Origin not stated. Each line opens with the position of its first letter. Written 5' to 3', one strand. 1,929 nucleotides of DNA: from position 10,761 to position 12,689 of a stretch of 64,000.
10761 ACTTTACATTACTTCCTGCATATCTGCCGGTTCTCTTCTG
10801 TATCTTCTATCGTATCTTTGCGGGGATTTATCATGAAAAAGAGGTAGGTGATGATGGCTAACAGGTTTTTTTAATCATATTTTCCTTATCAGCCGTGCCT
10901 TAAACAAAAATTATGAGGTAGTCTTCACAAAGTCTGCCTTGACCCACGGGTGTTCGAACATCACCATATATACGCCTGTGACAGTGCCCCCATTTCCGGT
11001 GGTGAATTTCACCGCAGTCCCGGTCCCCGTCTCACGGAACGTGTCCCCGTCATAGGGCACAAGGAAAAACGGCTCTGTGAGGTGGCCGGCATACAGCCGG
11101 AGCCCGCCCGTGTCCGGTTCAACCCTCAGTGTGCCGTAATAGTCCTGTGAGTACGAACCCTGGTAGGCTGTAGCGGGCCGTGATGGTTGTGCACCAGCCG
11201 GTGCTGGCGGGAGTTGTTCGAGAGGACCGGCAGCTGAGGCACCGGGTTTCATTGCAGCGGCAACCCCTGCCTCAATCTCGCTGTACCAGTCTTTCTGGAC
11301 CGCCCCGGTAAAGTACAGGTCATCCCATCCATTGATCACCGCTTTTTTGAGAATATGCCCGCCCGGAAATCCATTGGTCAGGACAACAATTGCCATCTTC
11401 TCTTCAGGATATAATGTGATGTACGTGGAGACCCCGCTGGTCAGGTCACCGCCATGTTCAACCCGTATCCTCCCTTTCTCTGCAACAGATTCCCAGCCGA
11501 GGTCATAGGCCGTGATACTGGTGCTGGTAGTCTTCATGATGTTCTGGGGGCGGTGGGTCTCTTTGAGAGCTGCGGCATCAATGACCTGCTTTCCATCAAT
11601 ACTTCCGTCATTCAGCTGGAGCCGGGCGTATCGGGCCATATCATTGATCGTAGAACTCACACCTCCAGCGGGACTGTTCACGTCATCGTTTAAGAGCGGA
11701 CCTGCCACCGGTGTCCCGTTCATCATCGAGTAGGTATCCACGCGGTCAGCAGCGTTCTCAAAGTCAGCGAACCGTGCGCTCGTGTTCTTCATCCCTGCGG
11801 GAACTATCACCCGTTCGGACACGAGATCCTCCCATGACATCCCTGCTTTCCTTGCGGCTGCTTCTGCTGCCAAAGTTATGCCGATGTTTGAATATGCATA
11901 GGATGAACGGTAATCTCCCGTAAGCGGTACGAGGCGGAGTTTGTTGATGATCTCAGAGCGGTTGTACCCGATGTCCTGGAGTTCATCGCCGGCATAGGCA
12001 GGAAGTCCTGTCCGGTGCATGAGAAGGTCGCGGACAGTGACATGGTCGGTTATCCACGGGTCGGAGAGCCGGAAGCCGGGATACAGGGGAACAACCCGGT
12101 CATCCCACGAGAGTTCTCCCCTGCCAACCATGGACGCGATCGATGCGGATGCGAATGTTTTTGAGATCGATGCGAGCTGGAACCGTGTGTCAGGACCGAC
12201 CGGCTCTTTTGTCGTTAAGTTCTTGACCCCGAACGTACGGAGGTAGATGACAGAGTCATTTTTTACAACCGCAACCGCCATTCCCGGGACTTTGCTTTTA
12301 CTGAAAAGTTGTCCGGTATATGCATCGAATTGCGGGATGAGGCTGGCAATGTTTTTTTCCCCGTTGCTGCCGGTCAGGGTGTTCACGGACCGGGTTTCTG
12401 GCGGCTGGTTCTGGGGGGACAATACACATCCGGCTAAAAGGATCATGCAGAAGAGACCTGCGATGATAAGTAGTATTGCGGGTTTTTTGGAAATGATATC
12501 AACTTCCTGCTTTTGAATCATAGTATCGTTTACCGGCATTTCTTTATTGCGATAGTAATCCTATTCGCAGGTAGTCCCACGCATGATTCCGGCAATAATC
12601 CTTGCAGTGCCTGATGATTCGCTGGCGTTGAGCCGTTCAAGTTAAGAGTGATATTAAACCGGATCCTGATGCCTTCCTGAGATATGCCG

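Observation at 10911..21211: Island of six lipobox-type exported proteins, five of them hydrolases, in a methanogen without murein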

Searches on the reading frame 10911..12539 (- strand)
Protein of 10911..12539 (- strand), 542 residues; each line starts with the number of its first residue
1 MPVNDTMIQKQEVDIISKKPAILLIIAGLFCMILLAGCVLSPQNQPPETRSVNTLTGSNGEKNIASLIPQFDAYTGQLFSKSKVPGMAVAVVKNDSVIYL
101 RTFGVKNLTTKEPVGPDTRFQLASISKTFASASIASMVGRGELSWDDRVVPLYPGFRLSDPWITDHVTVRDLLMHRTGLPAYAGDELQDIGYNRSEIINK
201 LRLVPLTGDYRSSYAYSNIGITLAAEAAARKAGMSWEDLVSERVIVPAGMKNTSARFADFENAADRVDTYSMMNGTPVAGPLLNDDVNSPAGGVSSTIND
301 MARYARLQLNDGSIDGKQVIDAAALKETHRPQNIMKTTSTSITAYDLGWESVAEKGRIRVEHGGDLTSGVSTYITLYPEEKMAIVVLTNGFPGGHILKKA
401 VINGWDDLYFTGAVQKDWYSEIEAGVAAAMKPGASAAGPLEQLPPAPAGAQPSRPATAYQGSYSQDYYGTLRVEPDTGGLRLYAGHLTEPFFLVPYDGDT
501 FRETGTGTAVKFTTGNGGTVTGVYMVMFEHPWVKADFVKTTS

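Call 3: search_protein_families(library=pfam, proteins=[window:10911-12539:-], max_evalue=0.01)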
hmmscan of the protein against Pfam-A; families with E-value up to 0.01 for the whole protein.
window:10911-12539:- (542 aa): 3 families
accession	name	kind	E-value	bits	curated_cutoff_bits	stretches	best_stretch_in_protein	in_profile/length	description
PF00144.29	Beta-lactamase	-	8.2e-61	206.4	27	1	76-393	6-313/329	Beta-lactamase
PF11954.13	DUF3471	-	4.4e-10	40.3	29.3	1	447-526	3-89/103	Domain of unknown function (DUF3471)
PF13354.11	Beta-lactamase2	-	0.0027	17.5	22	0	105-149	4-50/214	Beta-lactamase enzyme family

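Call 4: search_protein_families(library=ncbifam, proteins=[window:10911-12539:-], max_evalue=0.01)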
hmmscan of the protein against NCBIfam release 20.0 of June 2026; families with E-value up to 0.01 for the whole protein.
window:10911-12539:- (542 aa): 48 families (the best 25 are shown)
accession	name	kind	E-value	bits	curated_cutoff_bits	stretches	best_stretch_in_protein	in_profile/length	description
NF033085.1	bla_class_C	equivalog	1e-29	103.5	415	1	72-351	9-269/356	class C beta-lactamase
NF007943.0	PRK10662.1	equivalog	1.9e-26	92.6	266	1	67-389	33-355/380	D-alanyl-D-alanine-carboxypeptidase/endopeptidase AmpH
NF012173.1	CMY2-MIR-ACT-EC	exception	2.6e-24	85.7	680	1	50-325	14-274/380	CMY2/MIR/ACT/EC family class C beta-lactamase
NF045671.1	blaPNC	exception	4.5e-22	78.4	750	1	72-317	50-284/401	PNC family class C beta-lactamase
NF012102.1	blaDHA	exception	5.2e-22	78.4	800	1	72-321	32-268/379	DHA family class C beta-lactamase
NF000385.4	blaACT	exception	3.9e-21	75.5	810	1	55-323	19-272/380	ACT family cephalosporin-hydrolyzing class C beta-lactamase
NF000397.2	blaACC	exception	4.8e-21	75.2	850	1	72-351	35-296/385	ACC family cephalosporin-hydrolyzing class C beta-lactamase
NF041665.1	blaPSZ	exception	8.6e-21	74.4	850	1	77-328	37-276/379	PSZ family class C beta-lactamase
NF038238.1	blaBUT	exception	2.1e-20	73.2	850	1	81-314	44-265/383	BUT family class C beta-lactamase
NF000191.1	CMY2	exception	2.2e-20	72.8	800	1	49-326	13-275/381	CMY-2 family class C beta-lactamase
NF000185.2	BlaEC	exception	2.5e-20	72.8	850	1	78-325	35-270/377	BlaEC family class C beta-lactamase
NF033159.0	blaPAC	exception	5.5e-20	71.5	850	1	70-330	30-275/380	PAC family class C beta-lactamase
NF009622.0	PRK13128.1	equivalog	3.4e-19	68.7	443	1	69-389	7-313/518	D-aminopeptidase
NF050810.1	blaCHC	exception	3.6e-19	68.9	780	1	71-329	31-274/387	CHC family extended-spectrum class C beta-lactamase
NF041663.1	ampC_Sliq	exception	4e-19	68.8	860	1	71-353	28-290/378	cephalosporin-hydrolyzing class C beta-lactamase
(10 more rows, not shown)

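Call 8: search_solved_structures(query=window:10911-12539:-, max_evalue=1e-10)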
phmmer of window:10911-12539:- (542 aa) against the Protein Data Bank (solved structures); distinct sequences matched with E-value up to 1e-10: 92 (the best 60 are shown).
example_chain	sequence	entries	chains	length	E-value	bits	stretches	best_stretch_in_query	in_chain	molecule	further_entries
7spn_A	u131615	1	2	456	5.7e-25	91.4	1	69-414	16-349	IS11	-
2qmi_A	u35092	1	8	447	6.6e-21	78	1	72-398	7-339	Pbp related beta-lactamase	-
6k8x_A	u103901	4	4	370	3.4e-20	75.7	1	75-374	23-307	Beta-lactamase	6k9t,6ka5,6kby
6m5h_A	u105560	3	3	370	1.2e-19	73.9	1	75-374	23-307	Beta-lactamase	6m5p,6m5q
3iwo_A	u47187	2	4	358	8.3e-19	71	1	78-320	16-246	Beta-lactamase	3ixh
5ggw_A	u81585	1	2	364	1.6e-18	70.2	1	78-325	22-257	Beta-lactamase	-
5f1g_A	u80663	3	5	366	1.6e-18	70.1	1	78-325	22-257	Beta-lactamase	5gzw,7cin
4gdn_A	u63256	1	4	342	2.2e-18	69.7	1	75-389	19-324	Protein flp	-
8kem_A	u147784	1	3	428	2.3e-18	69.6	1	78-325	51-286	SDR family NAD(P)-dependent oxidoreductase,Beta-lactamase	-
3iwi_A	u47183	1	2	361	2.5e-18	69.5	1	78-320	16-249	Beta-lactamase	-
5joc_A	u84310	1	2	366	4.2e-18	68.7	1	78-325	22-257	Beta-lactamase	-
1l0f_A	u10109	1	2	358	6.2e-18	68.2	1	78-320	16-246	beta-lactamase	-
2zj9_A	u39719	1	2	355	6.7e-18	68.1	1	78-320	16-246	AmpC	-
6whf_A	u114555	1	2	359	7e-18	68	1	78-320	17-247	Beta-lactamase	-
6x9y_A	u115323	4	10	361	7e-18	68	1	78-320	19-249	Beta-lactamase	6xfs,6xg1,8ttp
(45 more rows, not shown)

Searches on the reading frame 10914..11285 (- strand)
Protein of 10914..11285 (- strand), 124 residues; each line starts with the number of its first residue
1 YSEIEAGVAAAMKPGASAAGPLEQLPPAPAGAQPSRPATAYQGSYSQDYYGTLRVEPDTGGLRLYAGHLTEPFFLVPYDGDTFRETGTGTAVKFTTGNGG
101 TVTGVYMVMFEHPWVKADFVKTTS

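Call 61: search_solved_structures(query=window:10914-11285:-, max_evalue=10)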
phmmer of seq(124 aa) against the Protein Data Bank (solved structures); distinct sequences matched with E-value up to 10: 1.
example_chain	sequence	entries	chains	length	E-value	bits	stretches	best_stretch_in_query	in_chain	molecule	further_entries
4whi_A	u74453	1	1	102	1.7e-08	38.2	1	28-86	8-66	Beta-lactamase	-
